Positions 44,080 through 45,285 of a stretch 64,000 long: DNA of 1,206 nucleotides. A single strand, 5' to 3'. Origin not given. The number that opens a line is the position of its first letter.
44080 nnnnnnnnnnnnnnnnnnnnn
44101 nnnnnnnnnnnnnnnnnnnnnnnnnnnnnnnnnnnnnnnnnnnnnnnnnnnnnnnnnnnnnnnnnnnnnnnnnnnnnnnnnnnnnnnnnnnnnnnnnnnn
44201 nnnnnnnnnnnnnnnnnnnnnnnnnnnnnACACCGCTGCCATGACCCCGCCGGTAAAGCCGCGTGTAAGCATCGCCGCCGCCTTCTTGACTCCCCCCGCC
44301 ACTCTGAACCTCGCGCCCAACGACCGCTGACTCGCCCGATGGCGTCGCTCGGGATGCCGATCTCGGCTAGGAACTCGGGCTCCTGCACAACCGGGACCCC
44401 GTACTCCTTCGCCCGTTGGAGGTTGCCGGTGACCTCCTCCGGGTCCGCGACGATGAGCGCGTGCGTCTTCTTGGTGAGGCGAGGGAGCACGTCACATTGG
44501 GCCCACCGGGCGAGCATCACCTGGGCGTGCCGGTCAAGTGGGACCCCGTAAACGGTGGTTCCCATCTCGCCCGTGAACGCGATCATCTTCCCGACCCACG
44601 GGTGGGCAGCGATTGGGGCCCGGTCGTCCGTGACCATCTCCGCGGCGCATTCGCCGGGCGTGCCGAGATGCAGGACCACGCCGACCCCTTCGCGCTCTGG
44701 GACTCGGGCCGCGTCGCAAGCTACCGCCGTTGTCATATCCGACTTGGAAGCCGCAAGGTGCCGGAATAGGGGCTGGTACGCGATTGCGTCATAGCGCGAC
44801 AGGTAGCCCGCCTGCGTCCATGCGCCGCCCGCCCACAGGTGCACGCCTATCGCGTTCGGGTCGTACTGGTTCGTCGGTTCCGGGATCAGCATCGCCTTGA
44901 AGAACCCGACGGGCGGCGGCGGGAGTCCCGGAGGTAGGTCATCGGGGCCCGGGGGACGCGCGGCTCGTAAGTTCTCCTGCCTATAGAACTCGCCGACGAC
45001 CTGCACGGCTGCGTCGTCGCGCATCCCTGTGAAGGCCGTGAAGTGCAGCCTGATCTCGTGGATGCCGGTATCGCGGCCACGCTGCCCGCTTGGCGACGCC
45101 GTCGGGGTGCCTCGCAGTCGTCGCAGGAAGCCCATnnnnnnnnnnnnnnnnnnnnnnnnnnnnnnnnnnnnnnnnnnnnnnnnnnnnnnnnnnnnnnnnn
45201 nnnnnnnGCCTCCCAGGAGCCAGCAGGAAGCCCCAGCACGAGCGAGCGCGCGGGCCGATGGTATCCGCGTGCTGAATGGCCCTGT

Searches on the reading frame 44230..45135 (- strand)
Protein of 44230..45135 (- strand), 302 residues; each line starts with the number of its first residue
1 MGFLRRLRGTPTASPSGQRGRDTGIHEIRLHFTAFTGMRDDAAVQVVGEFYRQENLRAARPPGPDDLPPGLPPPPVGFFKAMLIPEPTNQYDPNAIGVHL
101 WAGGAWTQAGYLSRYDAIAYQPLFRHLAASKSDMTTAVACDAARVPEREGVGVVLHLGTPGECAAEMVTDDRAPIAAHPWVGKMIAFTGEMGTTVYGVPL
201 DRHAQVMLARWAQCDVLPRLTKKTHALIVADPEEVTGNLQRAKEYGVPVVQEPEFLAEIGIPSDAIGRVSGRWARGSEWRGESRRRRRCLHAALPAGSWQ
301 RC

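Call 57: search_protein_families(library=padloc, proteins=[window:44230-45135:-], max_evalue=0.01)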
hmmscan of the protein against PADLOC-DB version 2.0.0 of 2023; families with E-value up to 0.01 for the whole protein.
window:44230-45135:- (302 aa): 1 family
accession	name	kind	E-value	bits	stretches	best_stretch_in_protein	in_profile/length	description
PDLC05027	PDC-S48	-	1.7e-10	38.5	1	177-257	330-403/411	-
